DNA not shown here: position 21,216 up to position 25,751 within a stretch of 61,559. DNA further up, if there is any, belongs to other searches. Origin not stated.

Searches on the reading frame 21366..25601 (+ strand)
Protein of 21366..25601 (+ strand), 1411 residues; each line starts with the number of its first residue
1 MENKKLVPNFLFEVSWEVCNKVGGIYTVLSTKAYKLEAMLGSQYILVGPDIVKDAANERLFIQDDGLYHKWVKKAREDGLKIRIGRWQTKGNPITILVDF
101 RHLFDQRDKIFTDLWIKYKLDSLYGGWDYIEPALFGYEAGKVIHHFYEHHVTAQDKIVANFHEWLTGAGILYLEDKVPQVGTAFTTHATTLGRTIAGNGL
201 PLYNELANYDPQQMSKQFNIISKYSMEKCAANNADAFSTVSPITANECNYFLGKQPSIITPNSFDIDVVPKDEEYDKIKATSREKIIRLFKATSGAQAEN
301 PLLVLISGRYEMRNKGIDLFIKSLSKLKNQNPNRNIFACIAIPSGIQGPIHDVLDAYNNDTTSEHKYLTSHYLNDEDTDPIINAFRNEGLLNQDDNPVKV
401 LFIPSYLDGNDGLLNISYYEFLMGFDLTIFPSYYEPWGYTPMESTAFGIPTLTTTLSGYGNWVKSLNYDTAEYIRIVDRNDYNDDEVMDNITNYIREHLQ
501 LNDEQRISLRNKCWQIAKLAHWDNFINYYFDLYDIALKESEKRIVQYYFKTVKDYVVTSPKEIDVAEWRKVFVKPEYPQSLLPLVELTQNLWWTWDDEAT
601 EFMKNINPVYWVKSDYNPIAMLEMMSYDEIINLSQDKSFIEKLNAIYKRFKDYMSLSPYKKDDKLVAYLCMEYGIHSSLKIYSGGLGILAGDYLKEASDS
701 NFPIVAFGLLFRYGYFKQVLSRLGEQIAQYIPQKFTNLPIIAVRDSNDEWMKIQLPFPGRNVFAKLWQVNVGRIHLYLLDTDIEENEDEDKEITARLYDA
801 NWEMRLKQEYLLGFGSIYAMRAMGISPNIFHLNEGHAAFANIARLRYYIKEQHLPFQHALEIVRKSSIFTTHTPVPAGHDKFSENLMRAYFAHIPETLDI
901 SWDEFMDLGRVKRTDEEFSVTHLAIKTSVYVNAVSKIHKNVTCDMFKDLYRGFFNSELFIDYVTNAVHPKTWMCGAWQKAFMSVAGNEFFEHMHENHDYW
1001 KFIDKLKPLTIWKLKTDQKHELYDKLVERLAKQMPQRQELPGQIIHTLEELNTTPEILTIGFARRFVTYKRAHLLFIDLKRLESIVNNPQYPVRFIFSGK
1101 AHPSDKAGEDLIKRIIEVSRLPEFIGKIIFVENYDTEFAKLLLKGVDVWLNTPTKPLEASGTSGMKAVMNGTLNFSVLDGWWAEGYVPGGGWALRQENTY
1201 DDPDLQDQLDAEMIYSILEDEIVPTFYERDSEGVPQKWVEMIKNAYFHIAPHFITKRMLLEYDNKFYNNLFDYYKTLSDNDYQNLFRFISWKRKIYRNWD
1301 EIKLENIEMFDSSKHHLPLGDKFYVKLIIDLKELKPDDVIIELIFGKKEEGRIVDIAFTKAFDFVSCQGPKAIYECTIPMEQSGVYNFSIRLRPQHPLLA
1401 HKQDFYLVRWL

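Call 25: search_protein_families(library=pfam, proteins=[window:21366-25601:+], max_evalue=0.1)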
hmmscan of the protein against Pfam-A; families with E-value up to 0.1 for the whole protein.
window:21366-25601:+ (1411 aa): 7 families
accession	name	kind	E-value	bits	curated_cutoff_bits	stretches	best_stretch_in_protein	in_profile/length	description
PF05693.19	Glycogen_syn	-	5.2e-105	352.8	27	2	13-329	1-321/639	Glycogen synthase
PF00343.26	Phosphorylase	-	1.9e-32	112.9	27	2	787-1180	162-579/713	Carbohydrate phosphorylase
PF11897.13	DUF3417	-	6.6e-26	91.3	25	1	578-679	2-109/109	Protein of unknown function (DUF3417)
PF00534.26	Glycos_transf_1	-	2.7e-10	40.5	26.4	1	420-464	88-132/172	Glycosyl transferases group 1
PF08323.17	Glyco_transf_5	-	7.6e-09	36.1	22.7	1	14-248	5-224/239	Starch synthase catalytic domain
PF13692.12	Glyco_trans_1_4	-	3.7e-06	27.7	27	1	420-461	72-113/142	Glycosyl transferases group 1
PF20706.3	GT4-conflict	-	9.4e-06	25.3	26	1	425-499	282-355/385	Family 4 Glycosyltransferase in conflict systems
